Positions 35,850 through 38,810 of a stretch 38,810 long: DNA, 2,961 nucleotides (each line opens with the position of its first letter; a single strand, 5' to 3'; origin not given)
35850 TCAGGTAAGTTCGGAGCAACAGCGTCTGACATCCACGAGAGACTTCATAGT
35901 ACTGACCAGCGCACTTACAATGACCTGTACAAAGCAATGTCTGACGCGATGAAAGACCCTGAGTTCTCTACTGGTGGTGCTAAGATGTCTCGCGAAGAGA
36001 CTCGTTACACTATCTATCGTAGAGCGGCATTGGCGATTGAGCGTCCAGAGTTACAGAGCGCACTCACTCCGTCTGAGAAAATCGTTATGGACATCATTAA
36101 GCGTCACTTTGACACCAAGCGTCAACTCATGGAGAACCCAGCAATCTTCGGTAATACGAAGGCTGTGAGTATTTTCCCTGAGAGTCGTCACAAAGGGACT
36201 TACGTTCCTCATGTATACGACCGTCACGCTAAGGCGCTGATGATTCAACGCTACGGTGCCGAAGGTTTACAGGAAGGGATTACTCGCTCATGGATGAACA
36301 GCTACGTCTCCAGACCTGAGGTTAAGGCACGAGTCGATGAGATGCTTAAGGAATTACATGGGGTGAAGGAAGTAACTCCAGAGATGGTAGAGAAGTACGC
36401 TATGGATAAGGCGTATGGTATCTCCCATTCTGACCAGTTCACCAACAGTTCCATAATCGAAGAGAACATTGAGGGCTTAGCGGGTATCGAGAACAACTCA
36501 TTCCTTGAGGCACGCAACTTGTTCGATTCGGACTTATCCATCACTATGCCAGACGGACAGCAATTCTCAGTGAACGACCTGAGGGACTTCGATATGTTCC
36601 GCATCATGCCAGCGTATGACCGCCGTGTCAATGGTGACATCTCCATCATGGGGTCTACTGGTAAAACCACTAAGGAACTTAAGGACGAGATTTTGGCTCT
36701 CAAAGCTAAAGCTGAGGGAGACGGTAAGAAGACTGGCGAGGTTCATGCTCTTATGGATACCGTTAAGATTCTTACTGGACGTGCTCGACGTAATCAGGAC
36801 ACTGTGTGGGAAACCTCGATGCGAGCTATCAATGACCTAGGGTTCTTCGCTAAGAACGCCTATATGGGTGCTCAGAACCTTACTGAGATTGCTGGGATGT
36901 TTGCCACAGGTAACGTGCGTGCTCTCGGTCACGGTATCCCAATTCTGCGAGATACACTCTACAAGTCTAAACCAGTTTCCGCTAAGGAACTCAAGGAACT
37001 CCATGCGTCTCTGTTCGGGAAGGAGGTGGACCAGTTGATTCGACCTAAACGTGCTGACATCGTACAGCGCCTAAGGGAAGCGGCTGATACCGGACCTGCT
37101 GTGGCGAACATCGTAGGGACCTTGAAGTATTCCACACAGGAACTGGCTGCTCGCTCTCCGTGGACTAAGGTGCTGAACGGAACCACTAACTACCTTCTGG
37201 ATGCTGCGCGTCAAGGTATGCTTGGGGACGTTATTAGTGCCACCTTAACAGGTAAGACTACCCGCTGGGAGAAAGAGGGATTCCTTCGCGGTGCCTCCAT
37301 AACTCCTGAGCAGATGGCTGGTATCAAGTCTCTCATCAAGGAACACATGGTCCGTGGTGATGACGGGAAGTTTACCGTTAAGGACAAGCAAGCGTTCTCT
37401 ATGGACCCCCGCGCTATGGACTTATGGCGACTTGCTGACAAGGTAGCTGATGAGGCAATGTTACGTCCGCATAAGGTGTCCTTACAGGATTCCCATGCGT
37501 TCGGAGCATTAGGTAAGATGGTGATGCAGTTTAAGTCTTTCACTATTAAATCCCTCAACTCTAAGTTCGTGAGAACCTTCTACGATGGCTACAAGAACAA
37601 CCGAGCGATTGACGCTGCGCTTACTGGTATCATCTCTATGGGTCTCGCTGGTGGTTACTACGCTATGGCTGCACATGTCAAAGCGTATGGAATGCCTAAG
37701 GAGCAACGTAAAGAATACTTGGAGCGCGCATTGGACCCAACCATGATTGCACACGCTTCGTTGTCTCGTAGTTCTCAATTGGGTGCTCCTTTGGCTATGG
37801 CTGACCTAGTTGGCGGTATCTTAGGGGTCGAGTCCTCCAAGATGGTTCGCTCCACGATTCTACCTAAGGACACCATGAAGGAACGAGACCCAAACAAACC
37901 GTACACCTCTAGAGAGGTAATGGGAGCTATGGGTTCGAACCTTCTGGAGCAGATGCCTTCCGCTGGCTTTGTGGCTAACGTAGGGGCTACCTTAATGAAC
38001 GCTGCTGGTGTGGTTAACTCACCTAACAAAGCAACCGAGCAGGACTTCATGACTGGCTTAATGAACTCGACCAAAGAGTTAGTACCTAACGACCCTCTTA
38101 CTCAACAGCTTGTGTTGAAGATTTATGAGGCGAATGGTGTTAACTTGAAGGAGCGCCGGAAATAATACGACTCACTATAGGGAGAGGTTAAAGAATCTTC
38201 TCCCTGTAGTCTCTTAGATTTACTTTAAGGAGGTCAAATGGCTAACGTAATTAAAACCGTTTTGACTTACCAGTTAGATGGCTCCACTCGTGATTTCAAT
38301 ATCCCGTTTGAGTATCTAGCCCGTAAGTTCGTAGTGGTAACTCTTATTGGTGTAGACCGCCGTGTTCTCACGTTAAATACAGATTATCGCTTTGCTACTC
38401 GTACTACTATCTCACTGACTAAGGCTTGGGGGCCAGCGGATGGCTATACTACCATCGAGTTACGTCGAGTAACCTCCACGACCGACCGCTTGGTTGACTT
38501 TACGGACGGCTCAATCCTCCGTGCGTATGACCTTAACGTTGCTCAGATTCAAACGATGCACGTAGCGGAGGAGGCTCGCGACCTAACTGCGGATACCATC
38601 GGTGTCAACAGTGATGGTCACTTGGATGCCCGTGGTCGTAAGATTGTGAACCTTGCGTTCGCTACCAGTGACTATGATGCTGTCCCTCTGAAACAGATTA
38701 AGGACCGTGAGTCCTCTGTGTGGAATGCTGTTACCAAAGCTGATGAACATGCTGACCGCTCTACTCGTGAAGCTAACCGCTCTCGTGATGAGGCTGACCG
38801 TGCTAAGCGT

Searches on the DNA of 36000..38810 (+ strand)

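Call 7: search_dna_similar(query=window:36000-38810:+, collection=phages, mode=near, max_rows=20)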
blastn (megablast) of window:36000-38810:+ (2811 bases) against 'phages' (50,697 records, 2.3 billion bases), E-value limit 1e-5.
Records with a match: 357; places in all: 363; records where one place covers at least 80% of the query: 177.
Best place of each record, by identity: 95-99% 4; 90-95% 165; 80-90% 46; 60-80% 142.
By first word of the organism name: Escherichia 181; Yersinia 73; Salmonella 22; Klebsiella 13; Enterobacteria 12; Pectobacterium 9; Shigella 7; Teseptimavirus 7; Erwinia 7; Enterobacter 4; and 14 more.
By host as written in the record: - 115; Yersinia pestis 36; Escherichia coli 34; Escherichia coli strain W3110 25; Escherichia coli rfaC 14; Yersinia enterocolitica 7; Escherichia coli BL21 5; Shigella sp. 5; and 66 more.
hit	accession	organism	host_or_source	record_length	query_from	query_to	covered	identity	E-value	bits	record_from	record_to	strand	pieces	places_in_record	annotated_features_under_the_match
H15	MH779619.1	Enterobacteria phage vB_EcoP_IME390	Escherichia coli BL21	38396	7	2795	99%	95.0%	0e+0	4381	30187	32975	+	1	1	protein inside capsid D | tail fiber protein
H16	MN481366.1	Escherichia phage vB_EcoP_PHB20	Escherichia coli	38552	7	2795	99%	95.0%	0e+0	4381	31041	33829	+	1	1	protein inside capsid D | tail fibers protein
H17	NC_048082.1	Enterobacteria phage vB_EcoP_IME390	Escherichia coli BL21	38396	7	2795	99%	95.0%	0e+0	4381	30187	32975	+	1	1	internal virion protein with endolysin domain | tail fiber protein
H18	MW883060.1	Escherichia phage vB_EcoP_SYGE1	Escherichia coli str. K-12 substr. ...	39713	2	2811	100%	92.1%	0e+0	3960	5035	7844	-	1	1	phosphoesterase | hypothetical protein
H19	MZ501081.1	Escherichia phage JeanTinguely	Escherichia coli K-12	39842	3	2811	100%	91.9%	0e+0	3930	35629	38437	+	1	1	DNA injection protein C | tail fiber protein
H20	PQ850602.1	Escherichia phage EmilieLinder_Bas103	Escherichia coli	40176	3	2811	100%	91.7%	0e+0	3903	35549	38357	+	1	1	internal virion protein with endolysin domain | tail fiber protein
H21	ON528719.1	Shigella phage ESh6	Shigella sp.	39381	1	2805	100%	91.5%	0e+0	3855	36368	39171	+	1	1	peptidoglycan lytic exotransglycosylase | similar to non-contractile tail fiber protein; ...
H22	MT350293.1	Enterococcus phage EFA-2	Enterococcus faecalis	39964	1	2690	96%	94.2%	0e+0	4104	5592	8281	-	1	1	mltF: membrane-bound lytic murein transglycosylase F | tail fiber protein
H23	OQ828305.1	Yersinia phage vB_YpYeO9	Yersinia pestis EV76-CN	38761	1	2658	95%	95.2%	0e+0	4205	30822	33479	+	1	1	internal virion protein | tail fiber protein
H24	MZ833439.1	Enterobacteria phage AH67C600_Q5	Escherichia coli C600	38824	4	2658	94%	94.9%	0e+0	4132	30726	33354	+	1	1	peptidoglycan lytic exotransglycosylase | non-contractile tail fiber protein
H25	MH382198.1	Salmonella phage 3A_8767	Salmonella enterica subsp. enterica ...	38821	1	2658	95%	94.7%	0e+0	4122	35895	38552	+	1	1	protein inside capsid D | similar to tail fiber protein; 3a_049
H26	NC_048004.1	Salmonella phage 3A_8767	Salmonella enterica subsp. enterica ...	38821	1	2658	95%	94.7%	0e+0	4122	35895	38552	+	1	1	internal virion protein with endolysin domain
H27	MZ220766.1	Edwardsiella phage PVN09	Edwardsiella ictaluri strain E1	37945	1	2687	96%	93.6%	0e+0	4010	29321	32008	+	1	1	5'-3' exonuclease | tail fiber protein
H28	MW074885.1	Escherichia phage JB01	Escherichia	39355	1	2658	95%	94.1%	0e+0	4034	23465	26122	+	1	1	hypothetical protein (x2)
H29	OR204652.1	Escherichia phage pO111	Escherichia coli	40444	1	2664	95%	93.3%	0e+0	3928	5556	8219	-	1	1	peptidoglycan lytic exotransglycosylase | non-contractile tail fiber protein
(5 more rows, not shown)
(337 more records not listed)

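Call 49: get_annotated_region(hit=H20, flank=3000)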
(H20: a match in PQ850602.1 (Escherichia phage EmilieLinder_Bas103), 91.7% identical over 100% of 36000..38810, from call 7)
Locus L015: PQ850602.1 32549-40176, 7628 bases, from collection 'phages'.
description: Escherichia phage EmilieLinder_Bas103, complete genome.
organism: Escherichia phage EmilieLinder_Bas103 (NCBI taxid 3398411)
taxonomy: Viruses; Duplodnaviria; Heunggongvirae; Uroviricota; Caudoviricetes
host: Escherichia coli; source: sewage plant inflow; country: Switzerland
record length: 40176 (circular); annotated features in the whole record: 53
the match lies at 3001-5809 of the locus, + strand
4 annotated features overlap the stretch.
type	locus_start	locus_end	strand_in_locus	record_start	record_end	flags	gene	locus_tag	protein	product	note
CDS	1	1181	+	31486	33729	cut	-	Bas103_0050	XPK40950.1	internal virion protein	head and packaging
CDS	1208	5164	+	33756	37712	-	-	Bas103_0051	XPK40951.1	internal virion protein with endolysin domain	head and packaging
CDS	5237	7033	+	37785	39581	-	-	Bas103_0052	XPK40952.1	tail fiber protein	tail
CDS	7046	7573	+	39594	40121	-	-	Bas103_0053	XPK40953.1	tail fiber assembly protein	tail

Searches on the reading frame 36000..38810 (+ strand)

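Call 51: search_protein_families(library=pfam, proteins=[L015:7046-7570:+], max_evalue=1)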
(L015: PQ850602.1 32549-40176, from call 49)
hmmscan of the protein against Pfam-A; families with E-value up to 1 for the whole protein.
L015:7046-7570:+ (175 aa): 2 families
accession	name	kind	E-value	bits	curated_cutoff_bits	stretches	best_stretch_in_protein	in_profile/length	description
PF02413.22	Caudo_TAP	-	7.9e-10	39.4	22.1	1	45-173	4-131/131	Caudovirales tail fibre assembly protein, lambda gpK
PF16263.11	DUF4917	-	0.18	11.7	28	1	30-91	140-203/311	Domain of unknown function (DUF4917)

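Call 52: search_protein_families(library=phrogs, proteins=[L015:7046-7570:+], max_evalue=0.1)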
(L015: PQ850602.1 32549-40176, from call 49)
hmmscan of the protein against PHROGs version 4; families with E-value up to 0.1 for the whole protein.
L015:7046-7570:+ (175 aa): 10 families
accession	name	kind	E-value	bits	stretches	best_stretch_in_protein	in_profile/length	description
phrog_136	-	tail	1.2e-38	134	1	5-173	3-177/178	tail fiber assembly protein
phrog_21546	-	tail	3.6e-17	63.4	1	6-85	3-77/96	tail fiber protein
phrog_11571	-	tail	3.6e-11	44.4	1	6-107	2-96/223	tail fiber protein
phrog_24494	-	tail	5.3e-10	40.5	1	6-89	3-85/93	tail fiber chaperone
phrog_3792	-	tail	1e-08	36.4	1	112-173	15-78/78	tail assembly chaperone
phrog_105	-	tail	2.4e-08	34.6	1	111-174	139-204/239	tail fiber assembly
phrog_5572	-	unknown function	1.8e-07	32.6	1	114-174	62-126/130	-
phrog_188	-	tail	2.1e-07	31.9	1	113-174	120-183/207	tail fiber assembly protein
phrog_27624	-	unknown function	0.00016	22.4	1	26-77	36-86/225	-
phrog_2341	-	unknown function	0.0062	17.5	1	141-172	55-86/88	-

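Call 56: search_solved_structures(query=L015:7046-7570:+, max_evalue=1, show_alignments=1)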
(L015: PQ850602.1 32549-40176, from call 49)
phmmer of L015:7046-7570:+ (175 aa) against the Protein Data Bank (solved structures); distinct sequences matched with E-value up to 1: 1.
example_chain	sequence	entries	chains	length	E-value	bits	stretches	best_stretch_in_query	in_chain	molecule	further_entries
5yvq_B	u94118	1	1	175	1.4e-10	44.4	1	5-173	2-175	Tail fiber assembly protein U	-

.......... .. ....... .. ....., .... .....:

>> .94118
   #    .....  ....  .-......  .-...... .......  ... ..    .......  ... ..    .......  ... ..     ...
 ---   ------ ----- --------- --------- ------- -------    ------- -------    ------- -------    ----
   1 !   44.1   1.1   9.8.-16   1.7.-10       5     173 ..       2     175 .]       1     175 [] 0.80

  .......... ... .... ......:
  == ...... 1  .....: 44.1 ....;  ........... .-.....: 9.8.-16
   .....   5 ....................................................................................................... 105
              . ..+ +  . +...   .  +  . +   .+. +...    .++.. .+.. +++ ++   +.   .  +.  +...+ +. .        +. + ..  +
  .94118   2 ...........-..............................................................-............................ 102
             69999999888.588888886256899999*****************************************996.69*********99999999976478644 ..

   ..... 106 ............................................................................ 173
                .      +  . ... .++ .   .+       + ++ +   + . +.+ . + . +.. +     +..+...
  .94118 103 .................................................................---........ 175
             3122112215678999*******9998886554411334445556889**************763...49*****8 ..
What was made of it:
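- It is itself homologous to Mu U (E 1.4e-10, call 56) and to Pfam Caudo_TAP (call 51).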

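Call 98: search_solved_structures(query=L015:6434-7030:+, max_evalue=1, show_alignments=1)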
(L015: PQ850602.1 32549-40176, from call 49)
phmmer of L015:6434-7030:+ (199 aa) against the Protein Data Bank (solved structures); distinct sequences matched with E-value up to 1: 6.
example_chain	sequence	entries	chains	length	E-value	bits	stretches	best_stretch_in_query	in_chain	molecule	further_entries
8ju3_A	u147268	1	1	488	6.3e-07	32.6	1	137-193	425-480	Tail fiber protein S,Tail fiber protein S'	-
1pvn_A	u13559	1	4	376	0.12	15.4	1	103-151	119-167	Inosine-5'-monophosphate dehydrogenase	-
3gzx_A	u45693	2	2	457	0.13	15.2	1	115-162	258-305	Biphenyl dioxygenase subunit alpha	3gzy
1ak5_A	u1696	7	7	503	0.21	14.5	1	103-151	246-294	INOSINE-5'-MONOPHOSPHATE DEHYDROGENASE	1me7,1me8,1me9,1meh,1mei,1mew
1lrt_A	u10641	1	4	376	0.31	14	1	103-151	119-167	INOSINE-5'-MONOPHOSPHATE DEHYDROGENASE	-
1ze3_D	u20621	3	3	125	0.87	12.5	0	8-71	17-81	Outer membrane usher protein fimD | Outer membrane usher protein FimD, N-terminal domain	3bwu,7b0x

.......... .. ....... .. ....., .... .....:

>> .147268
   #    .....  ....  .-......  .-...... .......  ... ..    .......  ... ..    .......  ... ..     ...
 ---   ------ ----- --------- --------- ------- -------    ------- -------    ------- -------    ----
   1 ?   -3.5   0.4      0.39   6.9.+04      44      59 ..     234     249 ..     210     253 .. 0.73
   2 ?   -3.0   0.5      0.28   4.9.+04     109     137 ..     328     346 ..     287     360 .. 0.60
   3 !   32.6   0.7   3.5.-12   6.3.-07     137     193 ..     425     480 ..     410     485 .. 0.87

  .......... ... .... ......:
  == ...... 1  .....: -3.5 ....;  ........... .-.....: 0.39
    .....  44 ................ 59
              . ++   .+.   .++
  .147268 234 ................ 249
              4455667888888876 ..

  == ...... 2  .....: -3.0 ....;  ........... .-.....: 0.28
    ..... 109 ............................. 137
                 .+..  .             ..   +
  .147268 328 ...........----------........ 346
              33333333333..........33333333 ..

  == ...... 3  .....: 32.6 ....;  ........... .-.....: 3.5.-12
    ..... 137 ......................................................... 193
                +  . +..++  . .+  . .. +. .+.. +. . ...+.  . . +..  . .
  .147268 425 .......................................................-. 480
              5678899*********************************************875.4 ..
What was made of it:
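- On Mu S-type fibre tip: Bas103's tip does match Mu S (E 6.3e-7, call 98).
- Tried and rejected: Not supported, although Bas103's tip does match Mu S (call 98).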
